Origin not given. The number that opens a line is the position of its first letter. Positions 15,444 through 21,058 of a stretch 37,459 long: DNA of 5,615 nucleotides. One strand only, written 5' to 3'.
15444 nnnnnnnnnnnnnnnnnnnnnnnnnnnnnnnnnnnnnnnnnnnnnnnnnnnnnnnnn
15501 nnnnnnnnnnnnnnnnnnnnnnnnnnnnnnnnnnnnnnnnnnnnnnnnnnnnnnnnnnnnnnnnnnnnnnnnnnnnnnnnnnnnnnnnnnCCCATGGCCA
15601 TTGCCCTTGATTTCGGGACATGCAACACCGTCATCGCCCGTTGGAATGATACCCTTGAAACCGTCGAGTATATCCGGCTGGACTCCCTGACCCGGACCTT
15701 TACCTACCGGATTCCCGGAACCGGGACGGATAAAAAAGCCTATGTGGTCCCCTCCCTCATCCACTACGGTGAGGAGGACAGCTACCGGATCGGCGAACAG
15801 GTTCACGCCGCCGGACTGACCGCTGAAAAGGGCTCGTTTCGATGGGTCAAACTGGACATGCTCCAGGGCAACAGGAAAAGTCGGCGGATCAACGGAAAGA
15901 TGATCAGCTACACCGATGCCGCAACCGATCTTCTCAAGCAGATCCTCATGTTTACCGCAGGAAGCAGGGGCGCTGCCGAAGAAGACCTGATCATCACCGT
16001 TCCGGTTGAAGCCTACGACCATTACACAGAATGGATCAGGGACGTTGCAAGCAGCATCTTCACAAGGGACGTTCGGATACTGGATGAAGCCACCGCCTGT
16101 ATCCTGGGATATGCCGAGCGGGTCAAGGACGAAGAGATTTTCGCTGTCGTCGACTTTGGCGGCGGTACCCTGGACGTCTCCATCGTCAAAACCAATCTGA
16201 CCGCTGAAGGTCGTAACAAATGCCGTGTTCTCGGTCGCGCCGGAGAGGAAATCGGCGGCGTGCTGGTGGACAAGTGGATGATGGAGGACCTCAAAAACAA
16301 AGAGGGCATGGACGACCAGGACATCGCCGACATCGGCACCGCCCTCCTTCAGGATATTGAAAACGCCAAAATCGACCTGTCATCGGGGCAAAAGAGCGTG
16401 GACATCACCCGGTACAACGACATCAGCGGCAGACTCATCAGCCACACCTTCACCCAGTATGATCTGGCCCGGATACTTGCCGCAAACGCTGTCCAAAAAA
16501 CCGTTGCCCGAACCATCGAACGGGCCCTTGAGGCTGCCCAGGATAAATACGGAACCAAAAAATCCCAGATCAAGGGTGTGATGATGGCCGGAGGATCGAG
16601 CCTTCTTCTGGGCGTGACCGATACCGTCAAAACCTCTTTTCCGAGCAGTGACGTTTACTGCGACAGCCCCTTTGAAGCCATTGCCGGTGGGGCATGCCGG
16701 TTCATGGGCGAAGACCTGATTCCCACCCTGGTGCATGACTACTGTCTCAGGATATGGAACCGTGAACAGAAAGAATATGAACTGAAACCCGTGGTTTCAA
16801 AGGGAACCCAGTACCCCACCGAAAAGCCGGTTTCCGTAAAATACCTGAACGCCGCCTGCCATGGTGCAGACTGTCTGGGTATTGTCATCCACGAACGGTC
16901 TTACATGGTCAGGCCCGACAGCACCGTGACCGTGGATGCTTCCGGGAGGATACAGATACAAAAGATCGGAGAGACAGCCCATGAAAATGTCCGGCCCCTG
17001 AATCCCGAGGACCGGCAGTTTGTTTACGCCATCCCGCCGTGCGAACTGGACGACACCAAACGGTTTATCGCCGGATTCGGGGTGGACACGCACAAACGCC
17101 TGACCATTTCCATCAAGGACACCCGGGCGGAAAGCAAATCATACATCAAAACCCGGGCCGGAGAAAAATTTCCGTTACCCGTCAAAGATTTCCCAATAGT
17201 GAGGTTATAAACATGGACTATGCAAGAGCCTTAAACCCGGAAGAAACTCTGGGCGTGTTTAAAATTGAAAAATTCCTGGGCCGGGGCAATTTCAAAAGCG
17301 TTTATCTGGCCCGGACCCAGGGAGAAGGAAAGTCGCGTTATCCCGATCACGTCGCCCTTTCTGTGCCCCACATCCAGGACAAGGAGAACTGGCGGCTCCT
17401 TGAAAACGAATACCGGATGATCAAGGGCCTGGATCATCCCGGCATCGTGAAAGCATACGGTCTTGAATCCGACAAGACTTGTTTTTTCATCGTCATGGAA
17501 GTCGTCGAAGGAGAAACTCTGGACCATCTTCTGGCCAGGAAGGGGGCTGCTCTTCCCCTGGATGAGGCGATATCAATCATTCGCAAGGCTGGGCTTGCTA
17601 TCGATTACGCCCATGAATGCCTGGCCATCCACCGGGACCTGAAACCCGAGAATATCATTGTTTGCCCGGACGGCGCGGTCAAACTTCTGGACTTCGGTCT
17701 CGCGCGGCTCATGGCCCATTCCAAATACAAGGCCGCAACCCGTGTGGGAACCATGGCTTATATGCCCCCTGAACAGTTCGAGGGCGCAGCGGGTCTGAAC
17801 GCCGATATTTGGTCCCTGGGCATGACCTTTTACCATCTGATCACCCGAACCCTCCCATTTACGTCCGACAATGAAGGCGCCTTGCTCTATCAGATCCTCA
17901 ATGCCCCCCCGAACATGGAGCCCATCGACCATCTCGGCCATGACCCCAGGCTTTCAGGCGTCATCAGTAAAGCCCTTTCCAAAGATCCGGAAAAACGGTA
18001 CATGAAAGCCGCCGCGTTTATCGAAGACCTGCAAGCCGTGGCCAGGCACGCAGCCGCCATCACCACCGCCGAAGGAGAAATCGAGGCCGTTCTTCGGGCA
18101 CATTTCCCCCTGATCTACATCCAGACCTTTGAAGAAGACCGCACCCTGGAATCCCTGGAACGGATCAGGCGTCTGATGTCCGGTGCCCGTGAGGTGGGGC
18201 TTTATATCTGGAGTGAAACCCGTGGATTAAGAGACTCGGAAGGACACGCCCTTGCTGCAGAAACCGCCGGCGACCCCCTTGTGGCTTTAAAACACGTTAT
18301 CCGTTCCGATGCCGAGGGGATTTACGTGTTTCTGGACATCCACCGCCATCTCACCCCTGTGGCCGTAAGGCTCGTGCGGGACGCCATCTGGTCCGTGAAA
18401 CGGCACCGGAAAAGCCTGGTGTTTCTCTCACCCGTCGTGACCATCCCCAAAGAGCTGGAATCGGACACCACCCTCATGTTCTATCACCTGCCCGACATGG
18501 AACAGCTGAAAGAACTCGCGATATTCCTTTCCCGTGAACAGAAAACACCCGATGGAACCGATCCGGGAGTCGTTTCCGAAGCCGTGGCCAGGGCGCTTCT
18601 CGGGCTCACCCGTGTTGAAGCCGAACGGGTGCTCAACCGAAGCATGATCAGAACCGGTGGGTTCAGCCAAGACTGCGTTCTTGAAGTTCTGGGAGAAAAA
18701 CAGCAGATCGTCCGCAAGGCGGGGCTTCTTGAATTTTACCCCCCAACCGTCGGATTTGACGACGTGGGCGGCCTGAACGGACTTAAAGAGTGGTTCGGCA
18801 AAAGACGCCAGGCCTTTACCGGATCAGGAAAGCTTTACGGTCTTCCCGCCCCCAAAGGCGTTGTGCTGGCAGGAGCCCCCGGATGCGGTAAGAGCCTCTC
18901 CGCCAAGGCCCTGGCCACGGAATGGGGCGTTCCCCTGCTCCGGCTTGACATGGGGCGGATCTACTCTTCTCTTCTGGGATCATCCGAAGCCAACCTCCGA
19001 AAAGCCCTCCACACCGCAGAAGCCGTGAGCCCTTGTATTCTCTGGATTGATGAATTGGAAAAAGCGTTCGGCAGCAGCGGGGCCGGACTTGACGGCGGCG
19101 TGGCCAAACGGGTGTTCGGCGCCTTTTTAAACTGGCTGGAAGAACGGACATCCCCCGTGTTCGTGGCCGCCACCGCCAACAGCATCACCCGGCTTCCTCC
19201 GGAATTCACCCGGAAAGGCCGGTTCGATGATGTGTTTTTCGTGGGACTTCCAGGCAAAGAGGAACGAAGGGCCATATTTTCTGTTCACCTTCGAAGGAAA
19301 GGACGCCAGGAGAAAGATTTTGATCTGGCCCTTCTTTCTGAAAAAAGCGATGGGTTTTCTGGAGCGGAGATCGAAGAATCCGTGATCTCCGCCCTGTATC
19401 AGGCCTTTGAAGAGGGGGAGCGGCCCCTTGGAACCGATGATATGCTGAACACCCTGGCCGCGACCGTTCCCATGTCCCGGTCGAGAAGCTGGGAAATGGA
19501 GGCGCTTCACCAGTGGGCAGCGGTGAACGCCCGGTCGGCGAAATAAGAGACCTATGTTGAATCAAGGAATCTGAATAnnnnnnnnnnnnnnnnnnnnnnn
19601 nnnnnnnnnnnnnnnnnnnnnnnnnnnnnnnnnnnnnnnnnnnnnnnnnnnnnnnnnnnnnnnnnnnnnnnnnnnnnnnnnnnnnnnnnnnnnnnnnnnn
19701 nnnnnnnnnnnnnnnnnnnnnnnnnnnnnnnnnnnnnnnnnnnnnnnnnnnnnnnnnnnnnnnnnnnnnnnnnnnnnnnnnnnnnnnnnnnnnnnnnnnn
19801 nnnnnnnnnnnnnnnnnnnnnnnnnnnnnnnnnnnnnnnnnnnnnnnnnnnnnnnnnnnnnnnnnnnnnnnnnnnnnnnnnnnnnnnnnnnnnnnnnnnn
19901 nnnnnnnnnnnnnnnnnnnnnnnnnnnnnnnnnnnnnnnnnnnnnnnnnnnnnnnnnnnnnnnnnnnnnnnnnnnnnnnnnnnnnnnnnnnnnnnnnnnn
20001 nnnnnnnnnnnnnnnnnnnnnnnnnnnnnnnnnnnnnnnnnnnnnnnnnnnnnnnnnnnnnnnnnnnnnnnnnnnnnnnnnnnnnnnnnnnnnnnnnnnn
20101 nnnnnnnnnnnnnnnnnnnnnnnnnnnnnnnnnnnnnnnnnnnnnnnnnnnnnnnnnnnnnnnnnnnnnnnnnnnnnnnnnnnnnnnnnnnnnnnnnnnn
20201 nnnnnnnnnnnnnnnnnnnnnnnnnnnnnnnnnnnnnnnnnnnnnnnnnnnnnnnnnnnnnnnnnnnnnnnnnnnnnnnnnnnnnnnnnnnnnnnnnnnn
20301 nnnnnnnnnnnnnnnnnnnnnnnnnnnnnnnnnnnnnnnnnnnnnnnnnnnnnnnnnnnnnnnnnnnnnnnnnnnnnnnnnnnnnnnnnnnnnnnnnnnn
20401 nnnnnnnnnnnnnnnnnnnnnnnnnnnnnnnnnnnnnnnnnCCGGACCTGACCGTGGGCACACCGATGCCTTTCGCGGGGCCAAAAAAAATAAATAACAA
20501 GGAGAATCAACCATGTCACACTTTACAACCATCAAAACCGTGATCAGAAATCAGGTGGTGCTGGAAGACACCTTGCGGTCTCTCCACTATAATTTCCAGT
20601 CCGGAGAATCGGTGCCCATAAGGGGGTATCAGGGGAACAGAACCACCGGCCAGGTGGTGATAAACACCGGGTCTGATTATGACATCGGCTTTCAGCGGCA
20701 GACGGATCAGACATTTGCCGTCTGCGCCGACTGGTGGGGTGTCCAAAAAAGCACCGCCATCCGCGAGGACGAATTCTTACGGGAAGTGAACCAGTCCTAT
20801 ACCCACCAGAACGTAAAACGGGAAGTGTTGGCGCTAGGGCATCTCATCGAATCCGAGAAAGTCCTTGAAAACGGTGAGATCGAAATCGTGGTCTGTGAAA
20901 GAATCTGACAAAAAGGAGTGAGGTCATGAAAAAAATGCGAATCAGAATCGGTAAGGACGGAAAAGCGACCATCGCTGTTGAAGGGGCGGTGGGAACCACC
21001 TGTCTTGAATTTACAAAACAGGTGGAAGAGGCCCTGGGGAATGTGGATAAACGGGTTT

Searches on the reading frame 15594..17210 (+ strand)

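Call 12: search_protein_families(library=ncbifam, proteins=[window:15594-17210:+], max_evalue=0.1)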
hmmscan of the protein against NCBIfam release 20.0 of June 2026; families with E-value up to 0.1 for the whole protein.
window:15594-17210:+ (538 aa): 14 families
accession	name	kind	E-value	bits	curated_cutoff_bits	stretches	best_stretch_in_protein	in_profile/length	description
NF003520.0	PRK05183.1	subfamily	2.4e-23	82.4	620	1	107-367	128-375/621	Fe-S protein assembly chaperone HscA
TIGR01991.1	HscA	equivalog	4.2e-22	78.4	708.55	1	100-367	101-355/600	Fe-S protein assembly chaperone HscA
NF001413.0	PRK00290.1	equivalog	1.7e-20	72.9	648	1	91-367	95-367/625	molecular chaperone DnaK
TIGR02350.1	prok_dnaK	equivalog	1.2e-19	70.2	822.55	1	94-367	95-366/596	molecular chaperone DnaK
NF009947.0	PRK13411.1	equivalog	4.5e-16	58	1002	1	130-368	134-371/662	molecular chaperone DnaK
TIGR00904.1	mreB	subfamily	5.8e-15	55.2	365.75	1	101-371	70-326/334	MreB/Mrl family cell shape determining protein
NF009946.0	PRK13410.1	equivalog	7.2e-13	47.6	1019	1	128-367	134-370/669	molecular chaperone DnaK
NF010539.0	PRK13927.1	subfamily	1.4e-11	44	293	1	104-371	73-326/339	rod shape-determining protein MreB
NF010540.1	PRK13929.1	exception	4.1e-11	42.5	515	1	100-369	67-322/334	rod-share determining protein MreBH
NF008673.0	PRK11678.1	equivalog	6.2e-09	35.2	331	1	157-239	185-270/450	molecular chaperone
NF002399.0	PRK01433.1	equivalog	1.4e-08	33.8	743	1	99-368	111-351/595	Fe-S protein assembly chaperone HscA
NF053558.1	BeeR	equivalog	0.00059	18.9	530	1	101-205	73-183/349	BeeR family actin-like protein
TIGR02529.1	EutJ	subfamily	0.0025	17.3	152.1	0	136-200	68-127/239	ethanolamine utilization protein EutJ family protein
NF011660.0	PRK15080.1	equivalog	0.0033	16.7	182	0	145-200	110-160/277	ethanolamine utilization protein EutJ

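Call 13: search_protein_families(library=padloc, proteins=[window:15594-17210:+], max_evalue=0.1)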
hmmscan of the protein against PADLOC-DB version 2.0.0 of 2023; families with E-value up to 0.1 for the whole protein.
window:15594-17210:+ (538 aa): 1 family
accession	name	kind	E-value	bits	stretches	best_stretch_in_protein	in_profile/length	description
PDLC00462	JetA1|JetA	-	0.0054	13.4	1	100-180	288-368/475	DUF5716 domain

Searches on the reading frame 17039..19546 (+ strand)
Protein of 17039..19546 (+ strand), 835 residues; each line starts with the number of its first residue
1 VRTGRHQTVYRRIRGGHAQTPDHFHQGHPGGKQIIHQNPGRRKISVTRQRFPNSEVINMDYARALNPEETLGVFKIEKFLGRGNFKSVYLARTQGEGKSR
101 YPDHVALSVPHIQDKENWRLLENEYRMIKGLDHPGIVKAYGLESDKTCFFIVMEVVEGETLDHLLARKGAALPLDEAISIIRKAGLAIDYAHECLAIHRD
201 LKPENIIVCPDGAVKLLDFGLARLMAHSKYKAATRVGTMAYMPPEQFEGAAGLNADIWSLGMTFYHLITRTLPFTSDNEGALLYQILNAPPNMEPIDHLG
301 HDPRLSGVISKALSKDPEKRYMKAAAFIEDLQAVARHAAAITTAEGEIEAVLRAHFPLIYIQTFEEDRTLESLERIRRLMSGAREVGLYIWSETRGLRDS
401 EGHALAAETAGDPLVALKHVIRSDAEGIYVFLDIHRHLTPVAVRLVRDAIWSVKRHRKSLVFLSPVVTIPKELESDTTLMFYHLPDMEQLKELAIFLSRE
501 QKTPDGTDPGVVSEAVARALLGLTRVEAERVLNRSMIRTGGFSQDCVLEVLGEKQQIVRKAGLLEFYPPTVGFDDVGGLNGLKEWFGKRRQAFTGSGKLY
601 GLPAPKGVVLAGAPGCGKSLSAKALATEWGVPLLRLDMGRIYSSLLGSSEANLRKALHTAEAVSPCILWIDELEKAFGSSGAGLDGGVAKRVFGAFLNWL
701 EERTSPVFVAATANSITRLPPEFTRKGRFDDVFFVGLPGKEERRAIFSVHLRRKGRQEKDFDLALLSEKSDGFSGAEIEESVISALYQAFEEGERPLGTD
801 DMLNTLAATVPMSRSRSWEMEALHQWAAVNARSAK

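Call 13: search_protein_families(library=padloc, proteins=[window:17039-19546:+], max_evalue=0.1)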
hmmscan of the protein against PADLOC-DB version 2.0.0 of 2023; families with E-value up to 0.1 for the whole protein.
window:17039-19546:+ (835 aa): 41 families (the best 25 are shown)
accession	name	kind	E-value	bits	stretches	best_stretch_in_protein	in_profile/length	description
PDLC04138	mad6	-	3.1e-64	216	1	63-347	42-326/659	mads_6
PDLC04042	PD-T4-6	-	1e-63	213.7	1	72-340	9-278/292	-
PDLC04053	PD-T4-6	-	7.7e-59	197.7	1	68-342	5-279/311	-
PDLC04061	PD-T4-6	-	1.3e-50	171.4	1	72-340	16-289/510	-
PDLC04060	PD-T4-6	-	3.1e-48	162.9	1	74-349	10-284/486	-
PDLC04047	PD-T4-6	-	4.9e-46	155.3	1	70-336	8-274/327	-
PDLC04043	PD-T4-6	-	5.7e-46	155.5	1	66-353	9-295/452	-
PDLC04054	PD-T4-6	-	4e-45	152.7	1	72-340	11-279/347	-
PDLC04039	PD-T4-6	-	1.8e-44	150.5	1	70-335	12-276/458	-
PDLC04041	PD-T4-6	-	5.5e-44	149.1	1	64-342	20-301/443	-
PDLC04057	PD-T4-6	-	7.2e-44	148.5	1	74-342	10-278/443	-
PDLC04052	PD-T4-6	-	1.5e-40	137.9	1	121-339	56-281/496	-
PDLC04040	PD-T4-6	-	5.3e-40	135.7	1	131-352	51-285/547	-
PDLC04048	PD-T4-6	-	2.7e-39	133.5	1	74-334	12-272/354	-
PDLC04064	PD-T4-6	-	6e-35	118.9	1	72-338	20-284/369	-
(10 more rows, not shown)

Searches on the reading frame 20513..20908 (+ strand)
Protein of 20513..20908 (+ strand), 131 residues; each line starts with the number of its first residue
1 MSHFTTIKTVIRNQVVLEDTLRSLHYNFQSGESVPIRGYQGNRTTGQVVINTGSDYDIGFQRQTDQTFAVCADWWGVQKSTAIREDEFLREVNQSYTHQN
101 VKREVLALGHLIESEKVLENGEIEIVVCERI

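Call 12: search_protein_families(library=ncbifam, proteins=[window:20513-20908:+], max_evalue=0.1)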
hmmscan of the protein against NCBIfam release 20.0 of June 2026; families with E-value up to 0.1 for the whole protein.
window:20513-20908:+ (131 aa): 0 families

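Call 84: search_protein_families(library=pfam, proteins=[window:20513-20908:+], max_evalue=0.01)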
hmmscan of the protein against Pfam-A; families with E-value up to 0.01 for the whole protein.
window:20513-20908:+ (131 aa): 1 family
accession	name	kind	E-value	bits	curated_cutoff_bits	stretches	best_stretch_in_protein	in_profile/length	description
PF06868.16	DUF1257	-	1.9e-19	70.3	22.2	1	20-126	1-103/103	Protein of unknown function (DUF1257)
